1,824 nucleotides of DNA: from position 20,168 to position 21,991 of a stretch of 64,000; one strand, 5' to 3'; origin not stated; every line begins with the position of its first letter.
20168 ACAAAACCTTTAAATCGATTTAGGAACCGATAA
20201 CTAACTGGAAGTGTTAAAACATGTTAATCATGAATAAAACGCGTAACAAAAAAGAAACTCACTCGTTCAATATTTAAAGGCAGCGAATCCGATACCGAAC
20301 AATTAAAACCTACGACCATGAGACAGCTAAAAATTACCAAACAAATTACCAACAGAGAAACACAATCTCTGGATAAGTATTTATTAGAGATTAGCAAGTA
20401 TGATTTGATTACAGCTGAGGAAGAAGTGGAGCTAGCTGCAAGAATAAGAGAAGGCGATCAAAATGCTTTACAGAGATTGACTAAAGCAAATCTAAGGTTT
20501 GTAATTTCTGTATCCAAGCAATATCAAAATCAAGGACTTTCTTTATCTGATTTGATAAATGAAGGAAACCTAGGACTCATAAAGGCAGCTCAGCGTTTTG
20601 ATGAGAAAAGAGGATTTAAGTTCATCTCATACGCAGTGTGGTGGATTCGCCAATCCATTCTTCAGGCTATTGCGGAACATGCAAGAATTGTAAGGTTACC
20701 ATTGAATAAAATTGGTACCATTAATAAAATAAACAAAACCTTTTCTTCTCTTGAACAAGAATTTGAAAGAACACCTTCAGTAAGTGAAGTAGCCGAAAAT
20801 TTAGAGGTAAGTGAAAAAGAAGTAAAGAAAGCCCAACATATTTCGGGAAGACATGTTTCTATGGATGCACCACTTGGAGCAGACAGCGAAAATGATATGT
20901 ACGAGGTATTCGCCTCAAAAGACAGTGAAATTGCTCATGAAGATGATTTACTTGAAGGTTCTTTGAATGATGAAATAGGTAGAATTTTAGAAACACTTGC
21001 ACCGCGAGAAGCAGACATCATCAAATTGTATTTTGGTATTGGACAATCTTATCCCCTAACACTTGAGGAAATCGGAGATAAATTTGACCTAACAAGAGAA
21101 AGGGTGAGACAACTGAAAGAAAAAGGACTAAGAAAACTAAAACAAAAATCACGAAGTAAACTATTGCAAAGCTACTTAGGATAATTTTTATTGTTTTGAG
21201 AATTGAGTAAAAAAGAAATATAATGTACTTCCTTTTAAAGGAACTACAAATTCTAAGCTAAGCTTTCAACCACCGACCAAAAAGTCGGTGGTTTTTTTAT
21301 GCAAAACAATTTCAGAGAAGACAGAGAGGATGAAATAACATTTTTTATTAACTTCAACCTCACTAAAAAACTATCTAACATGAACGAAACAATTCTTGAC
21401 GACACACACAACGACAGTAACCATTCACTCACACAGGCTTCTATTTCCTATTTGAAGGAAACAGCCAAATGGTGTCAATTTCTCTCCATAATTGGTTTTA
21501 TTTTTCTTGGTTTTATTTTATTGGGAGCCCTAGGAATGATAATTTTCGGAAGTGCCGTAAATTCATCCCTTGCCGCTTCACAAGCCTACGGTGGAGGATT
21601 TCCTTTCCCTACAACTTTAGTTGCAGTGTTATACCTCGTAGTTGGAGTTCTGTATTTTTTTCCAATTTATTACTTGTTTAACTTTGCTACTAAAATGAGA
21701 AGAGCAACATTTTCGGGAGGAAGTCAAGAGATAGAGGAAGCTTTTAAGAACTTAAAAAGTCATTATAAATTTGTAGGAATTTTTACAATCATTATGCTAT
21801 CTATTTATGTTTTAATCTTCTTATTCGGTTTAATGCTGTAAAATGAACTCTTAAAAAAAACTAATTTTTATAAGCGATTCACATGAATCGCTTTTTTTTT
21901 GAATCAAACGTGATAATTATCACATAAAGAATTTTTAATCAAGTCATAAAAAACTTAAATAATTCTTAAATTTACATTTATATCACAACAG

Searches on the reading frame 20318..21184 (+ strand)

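Call 4: search_protein_families(library=pfam, proteins=[window:20318-21184:+], max_evalue=0.01)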
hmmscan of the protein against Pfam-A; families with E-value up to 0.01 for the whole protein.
window:20318-21184:+ (288 aa): 5 families
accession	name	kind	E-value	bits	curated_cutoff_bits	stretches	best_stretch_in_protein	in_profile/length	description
PF04545.22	Sigma70_r4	-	1.6e-18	66.4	24.1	1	224-276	2-50/50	Sigma-70, region 4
PF04542.20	Sigma70_r2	-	5.7e-17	61.7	24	1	56-123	3-70/71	Sigma-70 region 2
PF04539.22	Sigma70_r3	-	1.2e-15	57.8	25.3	1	134-202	2-70/78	Sigma-70 region 3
PF00140.25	Sigma70_r1_2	-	6.5e-12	45.6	22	1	17-48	2-33/34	Sigma-70 factor, region 1.2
PF08281.18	Sigma70_r4_2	-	0.00033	20.7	25.7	0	219-274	3-54/54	Sigma-70, region 4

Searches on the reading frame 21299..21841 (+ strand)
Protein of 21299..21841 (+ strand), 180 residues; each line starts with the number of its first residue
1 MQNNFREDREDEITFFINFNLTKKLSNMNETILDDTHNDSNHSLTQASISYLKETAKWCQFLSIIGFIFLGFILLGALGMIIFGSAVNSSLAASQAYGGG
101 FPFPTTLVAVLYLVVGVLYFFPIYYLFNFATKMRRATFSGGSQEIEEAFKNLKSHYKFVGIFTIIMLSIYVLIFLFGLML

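Call 4: search_protein_families(library=pfam, proteins=[window:21299-21841:+], max_evalue=0.01)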
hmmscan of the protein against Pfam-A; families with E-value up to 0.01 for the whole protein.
window:21299-21841:+ (180 aa): 2 families
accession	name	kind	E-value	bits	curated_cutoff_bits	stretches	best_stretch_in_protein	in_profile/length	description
PF17319.7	DUF5362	-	5.4e-06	26.6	25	1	109-177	25-93/94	Family of unknown function (DUF5362)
PF05987.18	DUF898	-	0.0046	16.6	28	1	55-179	177-291/336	Bacterial protein of unknown function (DUF898)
